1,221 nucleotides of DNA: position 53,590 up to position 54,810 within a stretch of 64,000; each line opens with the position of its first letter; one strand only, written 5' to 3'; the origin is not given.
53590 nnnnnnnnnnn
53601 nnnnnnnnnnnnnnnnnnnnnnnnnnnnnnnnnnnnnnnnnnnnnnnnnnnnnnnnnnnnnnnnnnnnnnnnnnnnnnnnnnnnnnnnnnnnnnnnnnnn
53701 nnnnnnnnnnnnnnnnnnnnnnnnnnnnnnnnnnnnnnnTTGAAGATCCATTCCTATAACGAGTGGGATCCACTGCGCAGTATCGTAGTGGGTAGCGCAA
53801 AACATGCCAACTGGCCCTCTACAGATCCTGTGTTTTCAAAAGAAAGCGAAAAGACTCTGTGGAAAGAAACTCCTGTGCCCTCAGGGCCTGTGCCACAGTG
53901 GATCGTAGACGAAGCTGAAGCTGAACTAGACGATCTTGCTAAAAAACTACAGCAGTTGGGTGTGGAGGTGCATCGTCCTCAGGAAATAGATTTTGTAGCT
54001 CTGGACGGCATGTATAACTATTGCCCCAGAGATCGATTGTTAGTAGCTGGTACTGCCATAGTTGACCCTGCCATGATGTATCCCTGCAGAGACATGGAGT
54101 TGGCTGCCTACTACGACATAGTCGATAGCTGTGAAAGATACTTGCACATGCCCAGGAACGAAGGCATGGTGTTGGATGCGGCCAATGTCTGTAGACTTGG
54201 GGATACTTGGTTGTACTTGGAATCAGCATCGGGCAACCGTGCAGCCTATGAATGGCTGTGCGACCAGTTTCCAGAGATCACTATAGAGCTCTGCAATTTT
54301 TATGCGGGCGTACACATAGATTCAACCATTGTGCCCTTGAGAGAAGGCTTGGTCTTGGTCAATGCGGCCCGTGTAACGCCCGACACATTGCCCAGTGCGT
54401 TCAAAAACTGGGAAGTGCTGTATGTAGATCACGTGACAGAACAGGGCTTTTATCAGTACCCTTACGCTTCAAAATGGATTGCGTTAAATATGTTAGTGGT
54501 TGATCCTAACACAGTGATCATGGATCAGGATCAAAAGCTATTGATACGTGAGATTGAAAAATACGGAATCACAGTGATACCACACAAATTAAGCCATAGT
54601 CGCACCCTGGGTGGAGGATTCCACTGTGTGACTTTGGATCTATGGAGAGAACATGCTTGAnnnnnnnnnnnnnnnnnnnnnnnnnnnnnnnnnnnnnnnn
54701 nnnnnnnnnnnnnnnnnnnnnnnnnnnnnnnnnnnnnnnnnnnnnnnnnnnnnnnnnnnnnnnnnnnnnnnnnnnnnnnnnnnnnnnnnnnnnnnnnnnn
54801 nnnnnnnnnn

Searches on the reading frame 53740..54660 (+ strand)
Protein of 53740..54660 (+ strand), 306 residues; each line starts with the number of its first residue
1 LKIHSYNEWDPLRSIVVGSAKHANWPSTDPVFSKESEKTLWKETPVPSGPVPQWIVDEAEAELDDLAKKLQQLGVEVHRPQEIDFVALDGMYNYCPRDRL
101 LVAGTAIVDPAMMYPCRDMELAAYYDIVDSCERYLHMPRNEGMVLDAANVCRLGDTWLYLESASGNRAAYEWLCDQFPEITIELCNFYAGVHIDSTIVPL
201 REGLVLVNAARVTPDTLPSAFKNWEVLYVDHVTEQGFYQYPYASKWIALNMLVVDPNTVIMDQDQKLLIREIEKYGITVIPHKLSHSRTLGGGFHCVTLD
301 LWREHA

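Call 55: search_protein_families(library=pfam, proteins=[window:53740-54660:+], max_evalue=0.001)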
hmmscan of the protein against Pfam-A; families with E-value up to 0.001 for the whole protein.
window:53740-54660:+ (306 aa): 1 family
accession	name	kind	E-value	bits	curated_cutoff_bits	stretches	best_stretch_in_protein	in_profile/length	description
PF02274.22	ADI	-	0.00052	19.6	22.8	0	248-303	322-377/377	Arginine deiminase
